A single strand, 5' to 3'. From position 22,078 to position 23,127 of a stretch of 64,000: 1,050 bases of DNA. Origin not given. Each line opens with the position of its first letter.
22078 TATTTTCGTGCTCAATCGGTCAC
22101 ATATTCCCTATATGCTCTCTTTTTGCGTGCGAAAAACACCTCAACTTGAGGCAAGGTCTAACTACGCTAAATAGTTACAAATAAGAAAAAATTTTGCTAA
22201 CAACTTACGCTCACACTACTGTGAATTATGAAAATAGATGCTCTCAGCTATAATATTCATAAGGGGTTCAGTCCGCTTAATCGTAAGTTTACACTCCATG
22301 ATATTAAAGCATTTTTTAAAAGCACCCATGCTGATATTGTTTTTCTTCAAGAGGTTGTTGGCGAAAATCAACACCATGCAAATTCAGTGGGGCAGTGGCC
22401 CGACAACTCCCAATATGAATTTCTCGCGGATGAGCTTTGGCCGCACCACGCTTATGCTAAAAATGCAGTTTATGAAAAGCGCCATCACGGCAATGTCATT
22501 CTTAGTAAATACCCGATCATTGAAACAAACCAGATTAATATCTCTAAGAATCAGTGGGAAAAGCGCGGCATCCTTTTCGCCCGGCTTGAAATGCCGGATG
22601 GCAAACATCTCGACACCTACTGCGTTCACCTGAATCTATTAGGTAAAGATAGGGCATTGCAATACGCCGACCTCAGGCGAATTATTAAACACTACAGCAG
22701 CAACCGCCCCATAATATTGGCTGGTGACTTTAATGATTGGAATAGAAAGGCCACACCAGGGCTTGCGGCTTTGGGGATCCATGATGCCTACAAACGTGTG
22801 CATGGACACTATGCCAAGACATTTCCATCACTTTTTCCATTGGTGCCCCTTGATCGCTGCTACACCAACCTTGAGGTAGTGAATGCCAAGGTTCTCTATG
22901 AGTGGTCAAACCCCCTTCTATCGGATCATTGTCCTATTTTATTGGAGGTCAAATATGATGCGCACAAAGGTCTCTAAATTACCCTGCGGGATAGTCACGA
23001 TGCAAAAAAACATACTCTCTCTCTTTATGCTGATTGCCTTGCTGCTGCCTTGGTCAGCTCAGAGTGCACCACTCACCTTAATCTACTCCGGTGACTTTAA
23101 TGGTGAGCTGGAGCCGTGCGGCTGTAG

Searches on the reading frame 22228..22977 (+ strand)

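Call 13: search_protein_families(library=pfam, proteins=[window:22228-22977:+])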
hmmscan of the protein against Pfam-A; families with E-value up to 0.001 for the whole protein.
window:22228-22977:+ (249 aa): 2 families
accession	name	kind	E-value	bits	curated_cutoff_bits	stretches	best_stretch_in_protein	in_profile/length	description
PF03372.29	Exo_endo_phos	-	1.8e-19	70.8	24.5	1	6-234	1-225/225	Endonuclease/Exonuclease/phosphatase family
PF23226.1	Exo_endo_phos_PGAP2IP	-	0.0002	21.1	27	0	83-166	74-156/239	PGAP2IP, C-terminal nuclease-like domain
